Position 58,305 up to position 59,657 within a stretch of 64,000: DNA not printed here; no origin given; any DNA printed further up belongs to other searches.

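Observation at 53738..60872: Planctomycete-type PSCyt/DUF1549-DUF1553 + DUF1501 pair extended to a four-gene heme/Tat module in a flavobacterium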

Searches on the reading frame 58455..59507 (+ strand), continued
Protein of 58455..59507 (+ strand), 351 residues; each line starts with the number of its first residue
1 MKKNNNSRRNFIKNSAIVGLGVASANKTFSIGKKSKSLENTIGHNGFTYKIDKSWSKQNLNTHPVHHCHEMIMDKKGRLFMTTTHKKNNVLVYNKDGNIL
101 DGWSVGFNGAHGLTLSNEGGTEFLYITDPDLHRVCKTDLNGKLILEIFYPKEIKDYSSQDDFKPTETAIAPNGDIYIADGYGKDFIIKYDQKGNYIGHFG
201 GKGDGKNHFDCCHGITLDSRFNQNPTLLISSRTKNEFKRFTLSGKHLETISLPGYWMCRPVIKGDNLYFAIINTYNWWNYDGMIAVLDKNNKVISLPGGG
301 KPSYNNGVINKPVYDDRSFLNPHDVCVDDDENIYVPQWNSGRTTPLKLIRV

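Call 88: search_protein_families(library=pfam, proteins=[P0465, P0487, P0481, P0501, P0504, P0528, P0468, P0475, P0490, P0534], max_evalue=0.0001)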
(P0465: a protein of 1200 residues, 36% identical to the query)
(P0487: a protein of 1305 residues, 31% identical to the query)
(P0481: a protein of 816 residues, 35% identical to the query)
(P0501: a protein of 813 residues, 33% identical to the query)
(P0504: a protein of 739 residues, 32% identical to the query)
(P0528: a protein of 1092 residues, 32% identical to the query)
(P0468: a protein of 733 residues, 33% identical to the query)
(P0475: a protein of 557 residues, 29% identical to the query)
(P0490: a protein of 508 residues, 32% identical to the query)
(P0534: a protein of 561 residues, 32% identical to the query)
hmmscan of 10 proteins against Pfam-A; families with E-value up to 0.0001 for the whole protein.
P0465 (1200 aa): 3 families
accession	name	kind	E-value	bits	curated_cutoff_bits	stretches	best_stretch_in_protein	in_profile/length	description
PF07635.16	PSCyt1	-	1.7e-13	51.4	22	1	215-275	1-59/59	Planctomycete cytochrome C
PF00754.31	F5_F8_type_C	-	9.4e-12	45.6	28.2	0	665-734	2-69/127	F5/8 type C domain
PF01436.27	NHL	-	3.4e-10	39.9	20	0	932-954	4-25/28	NHL repeat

P0487 (1305 aa): 6 families
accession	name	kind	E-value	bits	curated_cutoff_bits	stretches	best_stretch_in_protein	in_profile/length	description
PF00754.31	F5_F8_type_C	-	1.4e-15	58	28.2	1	864-977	3-114/127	F5/8 type C domain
PF22633.2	F5_F8_type_C_2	-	7.7e-13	49.3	27.8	0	892-972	12-90/91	NedA-like, galactose-binding domain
PF07635.16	PSCyt1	-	1.6e-12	48.2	22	1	217-276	1-59/59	Planctomycete cytochrome C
PF01436.27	NHL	-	1.2e-06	28.7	20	0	1125-1144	5-23/28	NHL repeat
PF09990.14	DUF2231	-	6.2e-06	26.8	26.4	1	52-171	4-130/139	Predicted membrane protein (DUF2231)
PF12799.13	LRR_4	-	3.1e-05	24.5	27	0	409-447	2-39/44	Leucine Rich repeats (2 copies)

P0481 (816 aa): 3 families
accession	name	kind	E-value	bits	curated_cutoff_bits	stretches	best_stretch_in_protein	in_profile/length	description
PF07635.16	PSCyt1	-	1.4e-10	42.1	22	1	204-263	1-59/59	Planctomycete cytochrome C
PF01436.27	NHL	-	9.2e-08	32.2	20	0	699-712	15-28/28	NHL repeat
PF09990.14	DUF2231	-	4.3e-05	24.1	26.4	1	39-158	4-130/139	Predicted membrane protein (DUF2231)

P0501 (813 aa): 2 families
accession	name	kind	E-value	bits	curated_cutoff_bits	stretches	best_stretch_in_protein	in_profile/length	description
PF07635.16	PSCyt1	-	1.4e-13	51.7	22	1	173-232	1-59/59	Planctomycete cytochrome C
PF01436.27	NHL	-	8.2e-11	41.8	20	0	631-657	3-28/28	NHL repeat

P0504 (739 aa): 2 families
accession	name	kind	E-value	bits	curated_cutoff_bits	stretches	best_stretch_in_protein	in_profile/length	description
PF07635.16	PSCyt1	-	4.3e-08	34.1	22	1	156-209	1-58/59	Planctomycete cytochrome C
PF01436.27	NHL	-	2.4e-06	27.7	20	0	558-579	4-25/28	NHL repeat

P0528 (1092 aa): 4 families
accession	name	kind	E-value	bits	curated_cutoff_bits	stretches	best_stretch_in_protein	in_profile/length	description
PF22633.2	F5_F8_type_C_2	-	1.4e-29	102.9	27.8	3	837-901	13-73/91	NedA-like, galactose-binding domain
PF00754.31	F5_F8_type_C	-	2.7e-17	63.5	28.2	1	835-903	25-90/127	F5/8 type C domain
PF01436.27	NHL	-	2e-08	34.3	20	0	636-649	15-28/28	NHL repeat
PF17170.10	DUF5128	-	1.1e-06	28.5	22.9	1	581-656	53-125/321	6-bladed beta-propeller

P0468 (733 aa): 1 family
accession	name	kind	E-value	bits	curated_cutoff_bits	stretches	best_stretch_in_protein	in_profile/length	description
PF13472.12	Lipase_GDSL_2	-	2.4e-13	51.4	32.9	1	391-560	1-178/178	GDSL-like Lipase/Acylhydrolase family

P0475 (557 aa): 1 family
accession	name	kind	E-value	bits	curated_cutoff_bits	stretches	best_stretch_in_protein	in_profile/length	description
PF01436.27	NHL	-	5.3e-05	23.5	20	0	316-333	1-18/28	NHL repeat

P0490 (508 aa): 5 families
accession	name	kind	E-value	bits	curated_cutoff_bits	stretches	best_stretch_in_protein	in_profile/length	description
PF01436.27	NHL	-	5e-12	45.7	20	0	169-195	3-28/28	NHL repeat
PF22633.2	F5_F8_type_C_2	-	8.7e-12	45.9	27.8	1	411-487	12-89/91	NedA-like, galactose-binding domain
PF00754.31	F5_F8_type_C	-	2.1e-11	44.5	28.2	1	383-491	3-112/127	F5/8 type C domain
PF06739.17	SBBP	-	5.6e-07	29.9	20.5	0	76-88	17-29/38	Beta-propeller repeat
PF17170.10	DUF5128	-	3e-06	27.1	22.9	1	178-257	53-130/321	6-bladed beta-propeller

P0534 (561 aa): 2 families
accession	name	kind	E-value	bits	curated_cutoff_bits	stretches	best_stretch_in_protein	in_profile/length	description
PF06439.18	3keto-disac_hyd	-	1.4e-44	152.9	26.8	1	369-559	1-187/187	3-keto-disaccharide hydrolase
PF01436.27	NHL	-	2.5e-06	27.7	20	0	145-171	3-28/28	NHL repeat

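Call 89: list_cluster_members(proteins=[P0487, P0481, P0465, P0501, P0504, P0528, P0534, P0468, P0408, P0414])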
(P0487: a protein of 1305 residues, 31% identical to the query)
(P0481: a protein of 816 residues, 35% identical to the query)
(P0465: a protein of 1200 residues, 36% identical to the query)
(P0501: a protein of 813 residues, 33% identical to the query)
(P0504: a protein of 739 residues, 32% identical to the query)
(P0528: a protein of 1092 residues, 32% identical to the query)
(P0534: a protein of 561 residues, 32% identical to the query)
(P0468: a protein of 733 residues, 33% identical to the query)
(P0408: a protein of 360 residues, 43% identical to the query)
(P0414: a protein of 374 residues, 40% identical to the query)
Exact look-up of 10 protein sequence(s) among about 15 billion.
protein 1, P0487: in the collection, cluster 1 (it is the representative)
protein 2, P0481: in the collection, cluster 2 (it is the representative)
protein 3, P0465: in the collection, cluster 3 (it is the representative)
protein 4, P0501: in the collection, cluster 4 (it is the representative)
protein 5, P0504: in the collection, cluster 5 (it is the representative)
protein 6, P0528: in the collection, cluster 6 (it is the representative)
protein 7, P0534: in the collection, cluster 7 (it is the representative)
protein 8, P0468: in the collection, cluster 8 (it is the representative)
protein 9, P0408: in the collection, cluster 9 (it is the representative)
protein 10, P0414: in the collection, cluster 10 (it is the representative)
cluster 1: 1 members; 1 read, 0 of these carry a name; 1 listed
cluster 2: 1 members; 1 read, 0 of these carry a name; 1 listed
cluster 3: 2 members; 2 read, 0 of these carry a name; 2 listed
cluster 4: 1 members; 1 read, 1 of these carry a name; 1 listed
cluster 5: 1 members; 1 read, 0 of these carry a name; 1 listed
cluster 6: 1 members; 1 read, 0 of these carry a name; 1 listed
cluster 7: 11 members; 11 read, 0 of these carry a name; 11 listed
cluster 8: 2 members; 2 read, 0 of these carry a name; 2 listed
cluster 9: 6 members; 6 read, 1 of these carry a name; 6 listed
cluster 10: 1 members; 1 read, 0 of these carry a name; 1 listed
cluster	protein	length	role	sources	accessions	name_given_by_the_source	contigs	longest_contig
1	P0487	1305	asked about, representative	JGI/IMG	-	-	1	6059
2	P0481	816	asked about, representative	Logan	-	-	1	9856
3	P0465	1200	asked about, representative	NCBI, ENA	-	-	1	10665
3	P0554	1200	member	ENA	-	-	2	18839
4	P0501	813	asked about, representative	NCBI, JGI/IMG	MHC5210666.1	MAG: c-type cytochrome domain-containing protein [Planctomycetota bacterium] | uncharacterized membrane protein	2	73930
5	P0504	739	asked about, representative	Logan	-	-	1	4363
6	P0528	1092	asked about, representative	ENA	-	-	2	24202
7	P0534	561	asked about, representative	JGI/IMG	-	-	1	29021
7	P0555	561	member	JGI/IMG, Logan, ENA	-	-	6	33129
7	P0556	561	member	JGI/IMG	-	-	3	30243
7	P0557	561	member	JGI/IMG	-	-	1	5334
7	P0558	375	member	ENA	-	-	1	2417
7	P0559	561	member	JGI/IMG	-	-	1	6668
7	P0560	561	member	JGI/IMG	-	-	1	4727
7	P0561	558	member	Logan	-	-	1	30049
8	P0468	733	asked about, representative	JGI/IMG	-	-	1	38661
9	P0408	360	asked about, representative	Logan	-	-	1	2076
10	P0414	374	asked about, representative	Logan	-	-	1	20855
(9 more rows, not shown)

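Call 91: find_encoding_contigs(protein=P0501, flank=10000, max_places=2)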
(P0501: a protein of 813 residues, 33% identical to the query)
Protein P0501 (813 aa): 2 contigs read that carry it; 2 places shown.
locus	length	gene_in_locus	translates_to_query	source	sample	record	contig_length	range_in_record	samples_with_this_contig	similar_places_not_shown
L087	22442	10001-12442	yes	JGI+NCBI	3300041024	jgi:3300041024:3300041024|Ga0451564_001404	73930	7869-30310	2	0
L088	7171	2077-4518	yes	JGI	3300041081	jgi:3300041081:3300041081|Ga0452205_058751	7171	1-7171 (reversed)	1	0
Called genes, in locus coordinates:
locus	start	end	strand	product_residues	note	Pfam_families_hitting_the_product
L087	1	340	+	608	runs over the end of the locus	PF00027:cNMP_binding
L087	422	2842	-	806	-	PF04371:PAD_porph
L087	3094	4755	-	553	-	PF01268:FTHFS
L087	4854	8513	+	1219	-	PF07635:PSCyt1, PF07583:PSCyt2, PF07587:PSD1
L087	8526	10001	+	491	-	PF07394:DUF1501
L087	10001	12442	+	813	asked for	PF07635:PSCyt1, PF01436:NHL (faint)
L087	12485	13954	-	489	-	PF00282:Pyridoxal_deC, PF00155:Aminotran_1_2 (faint), PF01212:Beta_elim_lyase (weak)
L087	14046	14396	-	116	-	PF04237:YjbR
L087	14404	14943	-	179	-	PF10604:Polyketide_cyc2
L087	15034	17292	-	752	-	PF03176:MMPL, PF02460:Patched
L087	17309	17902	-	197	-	PF00440:TetR_N, PF21993:TetR_C_13_2 (faint), PF16925:TetR_C_13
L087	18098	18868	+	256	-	-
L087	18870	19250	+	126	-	PF14525:AraC_binding_2 (weak), PF02311:AraC_binding (weak)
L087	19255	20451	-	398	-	PF01839:FG-GAP (faint), PF13517:FG-GAP_3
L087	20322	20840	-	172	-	PF13517:FG-GAP_3 (weak)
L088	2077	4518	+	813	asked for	PF07635:PSCyt1, PF01436:NHL (faint)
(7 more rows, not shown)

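Call 92: find_encoding_contigs(protein=P0465, flank=8000, max_places=1)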
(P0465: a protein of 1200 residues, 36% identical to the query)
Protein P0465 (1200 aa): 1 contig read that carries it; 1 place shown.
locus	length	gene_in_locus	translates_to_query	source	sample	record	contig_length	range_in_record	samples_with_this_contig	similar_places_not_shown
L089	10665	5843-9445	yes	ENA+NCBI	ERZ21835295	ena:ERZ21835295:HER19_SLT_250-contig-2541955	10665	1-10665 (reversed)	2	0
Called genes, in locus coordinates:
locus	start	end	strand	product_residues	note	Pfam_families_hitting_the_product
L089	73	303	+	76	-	-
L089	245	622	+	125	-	PF08281:Sigma70_r4_2 (weak)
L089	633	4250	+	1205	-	PF07635:PSCyt1, PF07583:PSCyt2, PF13385:Laminin_G_3, PF07587:PSD1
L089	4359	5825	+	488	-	PF07394:DUF1501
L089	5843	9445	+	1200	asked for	PF07635:PSCyt1, PF00754:F5_F8_type_C (faint), PF01436:NHL (faint)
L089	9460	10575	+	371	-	PF00884:Sulfatase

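Call 93: find_encoding_contigs(protein=P0481, flank=8000, max_places=1)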
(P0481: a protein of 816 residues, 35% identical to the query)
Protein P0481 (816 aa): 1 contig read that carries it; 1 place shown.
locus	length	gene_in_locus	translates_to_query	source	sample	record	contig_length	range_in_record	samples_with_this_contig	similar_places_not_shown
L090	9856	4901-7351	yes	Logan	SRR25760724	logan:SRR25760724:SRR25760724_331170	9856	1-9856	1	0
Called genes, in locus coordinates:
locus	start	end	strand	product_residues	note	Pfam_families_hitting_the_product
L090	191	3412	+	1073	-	PF07635:PSCyt1, PF07583:PSCyt2, PF07587:PSD1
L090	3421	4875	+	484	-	PF07394:DUF1501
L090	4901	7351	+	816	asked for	PF07635:PSCyt1, PF01436:NHL (faint), PF17170:DUF5128 (faint)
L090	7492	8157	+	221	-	PF07963:N_methyl (weak)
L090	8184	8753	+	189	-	-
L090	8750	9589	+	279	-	PF07963:N_methyl (weak)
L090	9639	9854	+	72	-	?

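Call 94: find_encoding_contigs(protein=P0534, flank=8000, max_places=1)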
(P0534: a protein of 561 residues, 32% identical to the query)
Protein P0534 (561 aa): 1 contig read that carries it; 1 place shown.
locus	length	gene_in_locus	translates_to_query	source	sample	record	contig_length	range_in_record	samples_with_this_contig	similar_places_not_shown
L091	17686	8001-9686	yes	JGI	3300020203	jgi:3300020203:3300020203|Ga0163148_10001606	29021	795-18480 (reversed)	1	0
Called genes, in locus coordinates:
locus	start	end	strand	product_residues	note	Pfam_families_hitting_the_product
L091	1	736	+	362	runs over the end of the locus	PF02607:B12-binding_2, PF02310:B12-binding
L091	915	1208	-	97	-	-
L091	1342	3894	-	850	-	PF25778:DUF7948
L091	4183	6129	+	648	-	PF07250:Glyoxal_oxid_N, PF09118:GO-like_E_set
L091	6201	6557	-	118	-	-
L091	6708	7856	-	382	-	PF00575:S1, PF13509:S1_2 (faint), PF21710:Spt6_S1 (faint), PF00575:S1, PF23459:S1_RRP5 (weak)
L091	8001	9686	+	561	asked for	PF01436:NHL (faint), PF06439:3keto-disac_hyd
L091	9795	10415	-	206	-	PF06206:CpeT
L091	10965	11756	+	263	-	PF04338:DUF481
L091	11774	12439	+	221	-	PF11172:DUF2959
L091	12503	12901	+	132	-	PF01741:MscL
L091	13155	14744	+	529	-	PF00999:Na_H_Exchanger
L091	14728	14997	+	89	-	-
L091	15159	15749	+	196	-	PF13505:OMP_b-brl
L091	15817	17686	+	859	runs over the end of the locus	PF02369:Big_1 (faint), PF13715:CarbopepD_reg_2 (faint), PF25020:TTR_TEN1-4 (faint), PF13620:CarboxypepD_reg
